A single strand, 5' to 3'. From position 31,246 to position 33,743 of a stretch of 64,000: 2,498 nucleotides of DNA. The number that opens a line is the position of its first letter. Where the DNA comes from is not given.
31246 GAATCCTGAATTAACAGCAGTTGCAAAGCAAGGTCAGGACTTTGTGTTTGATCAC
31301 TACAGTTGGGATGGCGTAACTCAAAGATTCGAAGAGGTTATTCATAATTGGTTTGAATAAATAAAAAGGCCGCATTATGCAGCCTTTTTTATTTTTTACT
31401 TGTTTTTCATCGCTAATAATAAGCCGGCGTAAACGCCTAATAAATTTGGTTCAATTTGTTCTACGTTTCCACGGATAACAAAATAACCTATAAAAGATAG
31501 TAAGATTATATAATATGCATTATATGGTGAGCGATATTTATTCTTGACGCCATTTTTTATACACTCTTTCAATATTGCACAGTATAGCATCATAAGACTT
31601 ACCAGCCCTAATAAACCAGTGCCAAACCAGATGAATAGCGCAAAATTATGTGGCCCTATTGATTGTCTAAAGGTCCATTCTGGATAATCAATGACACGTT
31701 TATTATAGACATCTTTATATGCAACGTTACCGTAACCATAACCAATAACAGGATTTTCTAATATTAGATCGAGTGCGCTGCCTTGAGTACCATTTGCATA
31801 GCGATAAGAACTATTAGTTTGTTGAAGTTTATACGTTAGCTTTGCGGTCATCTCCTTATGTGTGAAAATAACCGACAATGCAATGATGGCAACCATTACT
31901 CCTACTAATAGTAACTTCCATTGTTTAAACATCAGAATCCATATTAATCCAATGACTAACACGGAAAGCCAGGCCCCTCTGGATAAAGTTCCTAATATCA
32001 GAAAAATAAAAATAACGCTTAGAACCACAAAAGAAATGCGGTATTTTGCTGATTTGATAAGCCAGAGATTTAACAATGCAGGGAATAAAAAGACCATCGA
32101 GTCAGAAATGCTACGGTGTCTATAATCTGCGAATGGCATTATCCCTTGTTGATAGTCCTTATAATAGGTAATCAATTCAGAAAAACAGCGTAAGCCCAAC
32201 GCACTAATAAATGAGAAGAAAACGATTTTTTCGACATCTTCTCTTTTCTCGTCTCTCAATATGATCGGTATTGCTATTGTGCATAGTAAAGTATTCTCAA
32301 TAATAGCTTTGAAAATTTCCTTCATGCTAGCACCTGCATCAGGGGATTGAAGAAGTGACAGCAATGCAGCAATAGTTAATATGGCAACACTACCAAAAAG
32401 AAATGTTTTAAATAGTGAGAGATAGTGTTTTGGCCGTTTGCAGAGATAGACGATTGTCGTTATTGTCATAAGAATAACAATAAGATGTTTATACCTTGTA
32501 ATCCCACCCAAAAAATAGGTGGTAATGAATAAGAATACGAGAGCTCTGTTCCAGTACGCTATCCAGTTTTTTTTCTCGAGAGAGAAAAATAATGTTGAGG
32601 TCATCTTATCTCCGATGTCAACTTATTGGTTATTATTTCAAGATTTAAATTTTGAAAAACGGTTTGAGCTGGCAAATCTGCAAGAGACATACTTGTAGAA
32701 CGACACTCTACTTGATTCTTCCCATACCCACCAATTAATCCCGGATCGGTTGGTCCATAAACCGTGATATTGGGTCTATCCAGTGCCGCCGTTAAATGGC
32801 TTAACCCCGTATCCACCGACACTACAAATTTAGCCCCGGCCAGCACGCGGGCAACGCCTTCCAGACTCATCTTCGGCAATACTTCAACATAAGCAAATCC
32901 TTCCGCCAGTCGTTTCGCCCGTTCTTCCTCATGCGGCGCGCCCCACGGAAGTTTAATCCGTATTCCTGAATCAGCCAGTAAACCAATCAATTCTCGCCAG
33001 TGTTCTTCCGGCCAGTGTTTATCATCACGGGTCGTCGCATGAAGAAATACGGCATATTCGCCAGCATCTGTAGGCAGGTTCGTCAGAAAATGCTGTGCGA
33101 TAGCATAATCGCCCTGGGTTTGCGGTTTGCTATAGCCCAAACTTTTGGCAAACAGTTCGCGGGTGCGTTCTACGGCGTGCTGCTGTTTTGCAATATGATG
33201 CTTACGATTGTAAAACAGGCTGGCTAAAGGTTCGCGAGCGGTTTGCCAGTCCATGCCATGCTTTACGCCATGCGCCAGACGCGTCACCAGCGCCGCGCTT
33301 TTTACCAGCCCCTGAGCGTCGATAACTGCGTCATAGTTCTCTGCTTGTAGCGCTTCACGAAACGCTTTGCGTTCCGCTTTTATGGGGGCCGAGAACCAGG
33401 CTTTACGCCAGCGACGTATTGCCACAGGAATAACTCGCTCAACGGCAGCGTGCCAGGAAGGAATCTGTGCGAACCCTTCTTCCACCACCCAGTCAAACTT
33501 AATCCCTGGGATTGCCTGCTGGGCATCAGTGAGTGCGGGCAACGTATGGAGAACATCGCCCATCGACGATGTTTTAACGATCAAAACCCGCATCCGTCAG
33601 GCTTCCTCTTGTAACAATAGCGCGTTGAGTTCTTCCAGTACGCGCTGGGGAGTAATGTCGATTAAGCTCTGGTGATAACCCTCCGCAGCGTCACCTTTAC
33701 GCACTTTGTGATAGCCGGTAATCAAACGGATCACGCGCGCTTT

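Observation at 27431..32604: Outer-core LPS genes follow the R3 order and form an AT-rich block between conserved waaP and waaC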

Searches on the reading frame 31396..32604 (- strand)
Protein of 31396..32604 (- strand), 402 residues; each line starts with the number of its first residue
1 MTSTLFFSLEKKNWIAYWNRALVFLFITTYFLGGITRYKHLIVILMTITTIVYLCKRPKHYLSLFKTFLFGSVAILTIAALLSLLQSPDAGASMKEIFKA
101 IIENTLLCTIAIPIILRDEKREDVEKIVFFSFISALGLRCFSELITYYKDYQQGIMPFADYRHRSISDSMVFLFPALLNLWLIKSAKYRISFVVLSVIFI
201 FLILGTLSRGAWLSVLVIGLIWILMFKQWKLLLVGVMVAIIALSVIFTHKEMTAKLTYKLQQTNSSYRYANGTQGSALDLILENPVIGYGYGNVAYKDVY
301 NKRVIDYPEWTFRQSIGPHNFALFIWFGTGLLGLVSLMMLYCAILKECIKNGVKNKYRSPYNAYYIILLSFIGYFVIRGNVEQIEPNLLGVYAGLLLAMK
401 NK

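Call 4: search_protein_families(proteins=[window:31396-32604:-], library=ncbifam)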
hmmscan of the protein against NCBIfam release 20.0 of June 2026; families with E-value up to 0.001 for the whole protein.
window:31396-32604:- (402 aa): 3 families
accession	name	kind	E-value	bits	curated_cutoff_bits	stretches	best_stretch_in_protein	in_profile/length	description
NF012031.0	PRK15487.1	equivalog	1.6e-208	692.7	277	1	3-402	2-404/404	O-antigen ligase RfaL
TIGR00947.1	2A73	equivalog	4.6e-05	22.6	366.4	1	191-366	201-383/425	IctB family putative bicarbonate transporter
TIGR03097.1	PEP_O_lig_1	hypoth_equivalog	0.00051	19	188.1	1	170-375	174-379/408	putative O-glycosylation ligase, exosortase A system-associated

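Call 56: profile_search(protein=window:31396-32604:-)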
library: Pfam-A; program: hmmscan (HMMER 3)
A. the first sequence (402 residues): domains with independent E <= 10: 1; with E <= 0.001: 1
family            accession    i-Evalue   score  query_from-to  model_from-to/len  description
Wzy_C             PF04932.20    1.1e-21    77.6     195-337         2-148/149  O-Antigen ligase

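Call 58: find_homologous_proteins(query=window:31396-32604:-, max_evalue=1e-10)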
Query window:31396-32604:- (402 aa): 787 proteins with E <= 1e-10 among 8000 candidates; the best 120 are listed.
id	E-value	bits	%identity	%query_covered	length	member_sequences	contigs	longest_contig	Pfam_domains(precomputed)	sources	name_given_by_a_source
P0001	1.6e-259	879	99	100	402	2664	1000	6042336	PF04932.21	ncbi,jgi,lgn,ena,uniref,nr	ncbi:TPA: O-antigen ligase RfaL [Escherichia coli]|jgi:O-antigen ligase|uniref:Lipid A-core:surface 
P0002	1.3e-223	760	97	88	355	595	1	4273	PF04932.21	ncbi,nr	ncbi:TPA: O-antigen ligase RfaL, partial [Escherichia coli]|nr:O-antigen ligase RfaL [Escherichia co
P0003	2.2e-195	667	71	100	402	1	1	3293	PF04932.21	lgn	-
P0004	6.2e-195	666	71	100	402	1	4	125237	PF04932.21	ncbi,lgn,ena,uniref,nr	ncbi:O-antigen ligase RfaL [Cedecea davisae]|uniref:O-antigen ligase RfaL n=1 Tax=Cedecea davisae Ta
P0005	7.9e-195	666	71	100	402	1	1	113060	PF04932.21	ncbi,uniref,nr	ncbi:O-antigen ligase RfaL [Cedecea davisae]|uniref:O-antigen ligase RfaL n=1 Tax=Cedecea davisae Ta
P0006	1.9e-194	664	71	100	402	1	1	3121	PF04932.21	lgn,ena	-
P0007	4.8e-193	660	70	100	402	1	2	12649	PF04932.21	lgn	-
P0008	6.6e-193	659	71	100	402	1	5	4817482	PF04932.21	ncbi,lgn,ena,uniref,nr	ncbi:O-antigen ligase RfaL [Cedecea sp. FDAARGOS_727]|uniref:O-antigen ligase RfaL n=1 Tax=Cedecea s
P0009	2.5e-192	657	70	100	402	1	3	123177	PF04932.21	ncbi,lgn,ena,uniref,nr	ncbi:O-antigen ligase RfaL [Cedecea davisae]|uniref:O-antigen ligase RfaL n=1 Tax=Cedecea davisae Ta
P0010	1.1e-191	655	70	100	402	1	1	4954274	PF04932.21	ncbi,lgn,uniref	ncbi:O-antigen ligase RfaL [Cedecea davisae]|uniref:O-antigen ligase RfaL n=1 Tax=Cedecea davisae Ta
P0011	7.8e-190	649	69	100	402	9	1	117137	PF04932.21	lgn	-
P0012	7.1e-189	646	68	100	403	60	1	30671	PF04932.21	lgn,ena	-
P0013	1.4e-188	645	69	100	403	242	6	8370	PF04932.21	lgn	-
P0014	3.3e-185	634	67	100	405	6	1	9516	PF04932.21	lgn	-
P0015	1.7e-184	631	66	100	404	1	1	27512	PF04932.21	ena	-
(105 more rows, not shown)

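Call 59: find_encoding_contigs(protein=P0008, flank=10000, max_places=2)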
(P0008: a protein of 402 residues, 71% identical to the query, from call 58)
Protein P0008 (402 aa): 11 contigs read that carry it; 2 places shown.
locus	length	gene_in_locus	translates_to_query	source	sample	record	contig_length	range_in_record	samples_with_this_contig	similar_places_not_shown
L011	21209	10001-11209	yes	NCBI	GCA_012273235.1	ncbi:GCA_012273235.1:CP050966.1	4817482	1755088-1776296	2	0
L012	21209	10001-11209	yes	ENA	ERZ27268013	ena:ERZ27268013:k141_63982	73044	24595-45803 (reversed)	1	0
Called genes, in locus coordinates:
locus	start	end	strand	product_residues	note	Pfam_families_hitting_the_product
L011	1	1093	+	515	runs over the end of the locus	PF01676:Metalloenzyme, PF06415:iPGM_N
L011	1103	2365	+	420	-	PF01551:Peptidase_M23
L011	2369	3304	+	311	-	PF04748:Polysacc_deac_2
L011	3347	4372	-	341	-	PF08240:ADH_N, PF16912:Glu_dehyd_C, PF00107:ADH_zinc_N, PF13602:ADH_zinc_N_2 (weak)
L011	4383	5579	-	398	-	PF00155:Aminotran_1_2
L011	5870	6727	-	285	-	PF09612:HtrL_YibB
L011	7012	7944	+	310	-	PF01073:3Beta_HSD, PF01370:Epimerase, PF04321:RmlD_sub_bind, PF16363:GDP_Man_Dehyd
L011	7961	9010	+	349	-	PF01075:Glyco_transf_9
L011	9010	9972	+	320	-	PF01075:Glyco_transf_9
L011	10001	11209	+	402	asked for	PF04932:Wzy_C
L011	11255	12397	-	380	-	PF20706:GT4-conflict, PF00534:Glycos_transf_1, PF13692:Glyco_trans_1_4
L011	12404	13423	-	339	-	PF01501:Glyco_transf_8, PF18404:Glyco_transf_24 (weak), PF08437:Glyco_transf_8C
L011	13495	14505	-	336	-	PF01501:Glyco_transf_8, PF08437:Glyco_transf_8C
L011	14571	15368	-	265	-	PF06293:Kdo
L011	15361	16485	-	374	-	PF13439:Glyco_transf_4 (weak), PF20706:GT4-conflict, PF00534:Glycos_transf_1, PF13692:Glyco_trans_1_4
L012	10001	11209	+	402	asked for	PF04932:Wzy_C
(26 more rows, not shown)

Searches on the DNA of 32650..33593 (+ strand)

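Call 17: search_dna_similar(query=window:32650-33593:+, collection=ecoli_genomes, mode=near, max_rows=40, rows=spread)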
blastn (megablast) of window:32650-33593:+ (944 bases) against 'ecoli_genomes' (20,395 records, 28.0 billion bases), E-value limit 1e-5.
Records with a match: 5425; places in all: 5425; records where one place covers at least 80% of the query: 5424.
Genomes with a match: 5424 of 5426; with a place that covers at least 80% of the query: 5424. Places per genome that has any: lowest 1, median 1, highest 2. On chromosomes: 5424 places; on plasmids: 1.
Best place of each record, by identity: >=99% 2076; 95-99% 3344; 90-95% 5.
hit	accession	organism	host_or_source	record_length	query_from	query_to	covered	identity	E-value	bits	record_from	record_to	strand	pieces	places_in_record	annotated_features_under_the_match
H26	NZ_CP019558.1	Escherichia coli strain KSC207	porcine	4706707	1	944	100%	100.0%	0e+0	1744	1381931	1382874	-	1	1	rfaC: lipopolysaccharide heptosyltransferase RfaC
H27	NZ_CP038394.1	Escherichia coli O55:H7 strain DEC5A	Homo sapiens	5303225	1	944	100%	99.5%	0e+0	1716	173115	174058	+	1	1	rfaC: lipopolysaccharide heptosyltransferase RfaC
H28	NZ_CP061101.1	Escherichia coli strain 1EC213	Homo sapiens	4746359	1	944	100%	99.4%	0e+0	1711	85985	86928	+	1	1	rfaC: lipopolysaccharide heptosyltransferase RfaC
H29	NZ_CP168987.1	Escherichia coli strain UTAK-10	Veal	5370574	1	944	100%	99.4%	0e+0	1711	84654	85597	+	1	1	rfaC: lipopolysaccharide heptosyltransferase RfaC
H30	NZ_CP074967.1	Escherichia coli strain 00_3230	Homo sapiens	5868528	1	944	100%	99.4%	0e+0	1711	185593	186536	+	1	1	rfaC: lipopolysaccharide heptosyltransferase RfaC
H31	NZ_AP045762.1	Escherichia coli strain 23CRST004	Homo sapiens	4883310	1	944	100%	99.4%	0e+0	1711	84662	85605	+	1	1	rfaC: lipopolysaccharide heptosyltransferase RfaC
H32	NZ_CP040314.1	Escherichia coli strain MA11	meat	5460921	1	944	100%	99.3%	0e+0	1705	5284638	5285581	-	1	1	rfaC: lipopolysaccharide heptosyltransferase RfaC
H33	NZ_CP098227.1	Escherichia coli strain XJ6-3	bovine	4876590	1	944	100%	99.3%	0e+0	1705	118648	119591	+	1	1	rfaC: lipopolysaccharide heptosyltransferase RfaC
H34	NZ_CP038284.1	Escherichia coli O157:H7 strain YB14-1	cattle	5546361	1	944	100%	99.2%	0e+0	1700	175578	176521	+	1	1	rfaC: lipopolysaccharide heptosyltransferase RfaC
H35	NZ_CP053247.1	Escherichia coli strain SCU-482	Homo sapiens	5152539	1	944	100%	97.8%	0e+0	1628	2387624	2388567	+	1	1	rfaC: lipopolysaccharide heptosyltransferase RfaC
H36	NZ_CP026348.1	Escherichia coli strain 6FA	not applicable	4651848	64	944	93%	100.0%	0e+0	1628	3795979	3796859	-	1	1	rfaC: lipopolysaccharide heptosyltransferase RfaC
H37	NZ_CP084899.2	Escherichia coli strain W3110-P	laboratory experiment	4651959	64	944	93%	100.0%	0e+0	1628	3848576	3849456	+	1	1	rfaC: lipopolysaccharide heptosyltransferase RfaC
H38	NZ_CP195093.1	Escherichia coli strain TUM1509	Laboratory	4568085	64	944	93%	100.0%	0e+0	1628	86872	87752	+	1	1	rfaC: lipopolysaccharide heptosyltransferase RfaC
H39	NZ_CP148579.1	Escherichia coli strain Z1322HEC0003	Homo sapiens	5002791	64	944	93%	99.9%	0e+0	1622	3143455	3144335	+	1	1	rfaC: lipopolysaccharide heptosyltransferase RfaC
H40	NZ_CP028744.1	Escherichia coli strain A31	Rattus fuscipes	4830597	64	944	93%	99.5%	0e+0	1605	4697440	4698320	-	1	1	rfaC: lipopolysaccharide heptosyltransferase RfaC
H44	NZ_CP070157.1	Escherichia coli strain FDAARGOS_1276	Homo sapiens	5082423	61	944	94%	98.4%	0e+0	1555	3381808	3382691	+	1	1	rfaC: lipopolysaccharide heptosyltransferase RfaC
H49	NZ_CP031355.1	Escherichia coli O145 strain RM8995-C1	missing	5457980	64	944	93%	98.6%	0e+0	1561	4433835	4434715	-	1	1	rfaC: lipopolysaccharide heptosyltransferase RfaC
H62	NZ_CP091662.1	Escherichia coli strain KFu023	river water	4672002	61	944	94%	96.4%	0e+0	1456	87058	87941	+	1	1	rfaC: lipopolysaccharide heptosyltransferase RfaC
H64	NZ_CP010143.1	Escherichia coli strain D4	dog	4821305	64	944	93%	96.5%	0e+0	1456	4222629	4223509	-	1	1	rfaC: lipopolysaccharide heptosyltransferase RfaC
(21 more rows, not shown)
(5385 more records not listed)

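Call 18: get_annotated_region(hit=H44, flank=10000)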
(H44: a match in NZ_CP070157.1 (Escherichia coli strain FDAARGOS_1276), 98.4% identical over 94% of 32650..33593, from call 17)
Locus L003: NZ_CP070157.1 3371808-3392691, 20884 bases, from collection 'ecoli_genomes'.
description: Escherichia coli strain FDAARGOS_1276 chromosome, complete genome
organism: Escherichia coli strain FDAARGOS_1276 (NCBI taxid 562)
replicon: chromosome; assembly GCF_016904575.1
host: Homo sapiens; source: missing; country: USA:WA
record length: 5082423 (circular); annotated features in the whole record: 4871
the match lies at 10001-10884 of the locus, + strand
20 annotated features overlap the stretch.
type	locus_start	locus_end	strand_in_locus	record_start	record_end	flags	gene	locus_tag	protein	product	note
CDS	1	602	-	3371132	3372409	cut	waaA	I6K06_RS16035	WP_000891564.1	lipid IV(A) 3-deoxy-D-manno-octulosonic acid transferase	-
CDS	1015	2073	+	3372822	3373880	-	rfaQ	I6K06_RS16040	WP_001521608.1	lipopolysaccharide core heptosyltransferase RfaQ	-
CDS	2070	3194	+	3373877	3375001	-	waaG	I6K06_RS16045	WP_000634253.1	glycosyltransferase family 4 protein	-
CDS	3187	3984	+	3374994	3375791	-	rfaP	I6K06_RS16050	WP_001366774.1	lipopolysaccharide core heptose(I) kinase RfaP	-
CDS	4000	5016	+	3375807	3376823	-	waaO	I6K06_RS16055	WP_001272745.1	lipopolysaccharide 3-alpha-galactosyltransferase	-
CDS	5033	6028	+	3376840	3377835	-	-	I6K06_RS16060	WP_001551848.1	glycosyltransferase family 8 protein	-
CDS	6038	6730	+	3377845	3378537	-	rfaY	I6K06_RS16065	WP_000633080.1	lipopolysaccharide core heptose(II) kinase RfaY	-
CDS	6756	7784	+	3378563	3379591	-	-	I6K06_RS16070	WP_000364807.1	UDP-galactose--(galactosyl) LPS alpha1,2-galactosyltransferase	-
CDS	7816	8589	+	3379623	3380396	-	-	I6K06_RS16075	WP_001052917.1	glycosyltransferase family 25 protein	-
CDS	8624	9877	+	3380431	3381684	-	-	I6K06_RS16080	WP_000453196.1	O-antigen ligase family protein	-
CDS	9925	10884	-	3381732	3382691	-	rfaC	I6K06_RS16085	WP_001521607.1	lipopolysaccharide heptosyltransferase RfaC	-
CDS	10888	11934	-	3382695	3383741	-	rfaF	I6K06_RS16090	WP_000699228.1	ADP-heptose--LPS heptosyltransferase RfaF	-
CDS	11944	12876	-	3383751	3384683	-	rfaD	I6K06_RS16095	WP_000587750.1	ADP-glyceromanno-heptose 6-epimerase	-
CDS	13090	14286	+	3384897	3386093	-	kbl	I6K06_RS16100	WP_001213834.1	glycine C-acetyltransferase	-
CDS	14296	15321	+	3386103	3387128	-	tdh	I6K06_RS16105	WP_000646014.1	L-threonine 3-dehydrogenase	-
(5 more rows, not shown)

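Call 19: get_annotated_region(hit=H49, flank=10000)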
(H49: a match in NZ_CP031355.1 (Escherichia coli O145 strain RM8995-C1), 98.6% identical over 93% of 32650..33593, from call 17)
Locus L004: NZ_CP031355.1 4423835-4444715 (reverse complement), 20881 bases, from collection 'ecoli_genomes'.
description: Escherichia coli O145 strain RM8995-C1 chromosome, complete genome
organism: Escherichia coli O145 strain RM8995-C1 (NCBI taxid 1055538)
replicon: chromosome; assembly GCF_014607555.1
host: -; source: missing; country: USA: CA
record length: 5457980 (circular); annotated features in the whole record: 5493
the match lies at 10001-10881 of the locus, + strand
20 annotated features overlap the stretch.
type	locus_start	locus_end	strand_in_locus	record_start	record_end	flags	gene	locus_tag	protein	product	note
CDS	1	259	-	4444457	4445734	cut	waaA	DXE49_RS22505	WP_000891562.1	lipid IV(A) 3-deoxy-D-manno-octulosonic acid transferase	-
CDS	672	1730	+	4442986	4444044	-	rfaQ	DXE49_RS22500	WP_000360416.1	lipopolysaccharide core heptosyltransferase RfaQ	-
CDS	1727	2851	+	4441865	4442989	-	waaG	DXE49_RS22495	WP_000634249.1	glycosyltransferase family 4 protein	-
CDS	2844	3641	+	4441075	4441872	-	rfaP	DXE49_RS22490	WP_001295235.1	lipopolysaccharide core heptose(I) kinase RfaP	-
CDS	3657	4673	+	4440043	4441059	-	waaO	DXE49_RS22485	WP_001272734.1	lipopolysaccharide 3-alpha-galactosyltransferase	-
CDS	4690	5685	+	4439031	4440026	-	-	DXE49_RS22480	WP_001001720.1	glycosyltransferase family 8 protein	-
CDS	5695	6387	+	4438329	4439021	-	rfaY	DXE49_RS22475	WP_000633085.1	lipopolysaccharide core heptose(II) kinase RfaY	-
CDS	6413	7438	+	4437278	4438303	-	-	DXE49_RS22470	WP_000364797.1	UDP-galactose--(galactosyl) LPS alpha1,2-galactosyltransferase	-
CDS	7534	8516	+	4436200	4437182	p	-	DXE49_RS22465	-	glycosyltransferase family 2 protein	frameshifted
CDS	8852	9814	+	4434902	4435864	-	-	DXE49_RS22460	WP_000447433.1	O-antigen ligase family protein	-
CDS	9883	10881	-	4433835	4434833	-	rfaC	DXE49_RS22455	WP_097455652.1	lipopolysaccharide heptosyltransferase RfaC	-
CDS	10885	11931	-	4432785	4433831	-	rfaF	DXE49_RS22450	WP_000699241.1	ADP-heptose--LPS heptosyltransferase RfaF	-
CDS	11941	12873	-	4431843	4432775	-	rfaD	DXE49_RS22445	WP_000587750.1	ADP-glyceromanno-heptose 6-epimerase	-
CDS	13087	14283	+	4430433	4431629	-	kbl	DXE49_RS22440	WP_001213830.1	glycine C-acetyltransferase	-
CDS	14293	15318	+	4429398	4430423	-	tdh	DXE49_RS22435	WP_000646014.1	L-threonine 3-dehydrogenase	-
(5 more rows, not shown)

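Call 20: get_annotated_region(hit=H62, flank=10000)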
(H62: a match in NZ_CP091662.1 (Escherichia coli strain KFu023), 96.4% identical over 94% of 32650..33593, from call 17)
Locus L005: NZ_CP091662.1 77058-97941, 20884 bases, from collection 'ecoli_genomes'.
description: Escherichia coli strain KFu023 chromosome, complete genome
organism: Escherichia coli strain KFu023 (NCBI taxid 562)
replicon: chromosome; assembly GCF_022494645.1
host: -; source: river water; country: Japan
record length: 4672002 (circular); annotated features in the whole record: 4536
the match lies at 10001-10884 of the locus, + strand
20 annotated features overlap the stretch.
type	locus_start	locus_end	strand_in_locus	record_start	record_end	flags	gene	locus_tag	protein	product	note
CDS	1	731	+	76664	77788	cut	rfaG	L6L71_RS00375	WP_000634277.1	lipopolysaccharide glucosyltransferase I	-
CDS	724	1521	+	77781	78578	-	rfaP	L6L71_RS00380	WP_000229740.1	lipopolysaccharide core heptose(I) kinase RfaP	-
CDS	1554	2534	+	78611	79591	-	-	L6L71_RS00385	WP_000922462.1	glycosyltransferase family 8 protein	-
CDS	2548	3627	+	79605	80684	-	waaB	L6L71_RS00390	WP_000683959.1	lipopolysaccharide 1,6-galactosyltransferase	-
CDS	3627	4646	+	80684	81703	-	waaO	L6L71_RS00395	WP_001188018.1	lipopolysaccharide 3-alpha-galactosyltransferase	-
CDS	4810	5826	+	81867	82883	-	rfaJ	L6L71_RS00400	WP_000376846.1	lipopolysaccharide 1,2-glucosyltransferase RfaJ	-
CDS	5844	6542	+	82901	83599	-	rfaY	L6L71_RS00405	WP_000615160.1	lipopolysaccharide core heptose(II) kinase RfaY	-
CDS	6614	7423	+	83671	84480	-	waaZ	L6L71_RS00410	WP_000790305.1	3-deoxy-D-manno-oct-2-ulosonate III transferase WaaZ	-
CDS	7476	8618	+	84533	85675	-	-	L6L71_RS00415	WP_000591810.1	lipopolysaccharide N-acetylglucosaminyltransferase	-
CDS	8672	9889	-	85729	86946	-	rfaL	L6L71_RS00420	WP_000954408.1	O-antigen ligase RfaL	-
CDS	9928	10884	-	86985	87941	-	rfaC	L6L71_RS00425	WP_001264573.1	lipopolysaccharide heptosyltransferase RfaC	-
CDS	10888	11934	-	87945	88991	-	rfaF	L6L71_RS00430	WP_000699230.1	ADP-heptose--LPS heptosyltransferase RfaF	-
CDS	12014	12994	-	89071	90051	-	rfaD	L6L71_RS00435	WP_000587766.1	ADP-glyceromanno-heptose 6-epimerase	-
CDS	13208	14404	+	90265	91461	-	kbl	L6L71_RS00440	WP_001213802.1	glycine C-acetyltransferase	-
CDS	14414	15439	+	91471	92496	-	tdh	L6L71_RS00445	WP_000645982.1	L-threonine 3-dehydrogenase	-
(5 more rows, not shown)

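Call 21: get_annotated_region(hit=H64, flank=10000)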
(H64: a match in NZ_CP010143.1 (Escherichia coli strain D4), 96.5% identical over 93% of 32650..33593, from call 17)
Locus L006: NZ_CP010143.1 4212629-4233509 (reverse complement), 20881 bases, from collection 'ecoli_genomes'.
description: Escherichia coli strain D4 chromosome, complete genome
organism: Escherichia coli strain D4 (NCBI taxid 562)
replicon: chromosome; assembly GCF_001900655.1
host: dog; source: -; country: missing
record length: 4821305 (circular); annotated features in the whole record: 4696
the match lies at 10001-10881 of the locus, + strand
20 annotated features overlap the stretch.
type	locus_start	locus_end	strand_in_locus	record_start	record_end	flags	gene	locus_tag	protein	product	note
CDS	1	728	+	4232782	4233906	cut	rfaG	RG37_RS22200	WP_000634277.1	lipopolysaccharide glucosyltransferase I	-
CDS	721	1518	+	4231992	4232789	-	rfaP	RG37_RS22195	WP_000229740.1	lipopolysaccharide core heptose(I) kinase RfaP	-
CDS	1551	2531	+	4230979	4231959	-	-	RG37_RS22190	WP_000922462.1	glycosyltransferase family 8 protein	-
CDS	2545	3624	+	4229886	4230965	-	waaB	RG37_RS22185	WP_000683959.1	lipopolysaccharide 1,6-galactosyltransferase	-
CDS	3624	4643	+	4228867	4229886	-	waaO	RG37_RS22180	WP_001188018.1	lipopolysaccharide 3-alpha-galactosyltransferase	-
CDS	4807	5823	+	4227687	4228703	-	rfaJ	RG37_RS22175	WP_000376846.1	lipopolysaccharide 1,2-glucosyltransferase RfaJ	-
CDS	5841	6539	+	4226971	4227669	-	rfaY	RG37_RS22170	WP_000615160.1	lipopolysaccharide core heptose(II) kinase RfaY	-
CDS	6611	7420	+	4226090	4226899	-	waaZ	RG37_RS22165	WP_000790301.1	3-deoxy-D-manno-oct-2-ulosonate III transferase WaaZ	-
CDS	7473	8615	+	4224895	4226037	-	-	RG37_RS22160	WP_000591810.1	lipopolysaccharide N-acetylglucosaminyltransferase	-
CDS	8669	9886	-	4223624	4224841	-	rfaL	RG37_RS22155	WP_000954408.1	O-antigen ligase RfaL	-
CDS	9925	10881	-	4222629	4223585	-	rfaC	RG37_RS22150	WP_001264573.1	lipopolysaccharide heptosyltransferase RfaC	-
CDS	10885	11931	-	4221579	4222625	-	rfaF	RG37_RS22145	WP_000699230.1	ADP-heptose--LPS heptosyltransferase RfaF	-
CDS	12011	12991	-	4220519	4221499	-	rfaD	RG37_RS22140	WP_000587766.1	ADP-glyceromanno-heptose 6-epimerase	-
CDS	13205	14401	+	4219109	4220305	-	kbl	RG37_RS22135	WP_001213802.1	glycine C-acetyltransferase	-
CDS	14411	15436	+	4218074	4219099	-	tdh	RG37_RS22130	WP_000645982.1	L-threonine 3-dehydrogenase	-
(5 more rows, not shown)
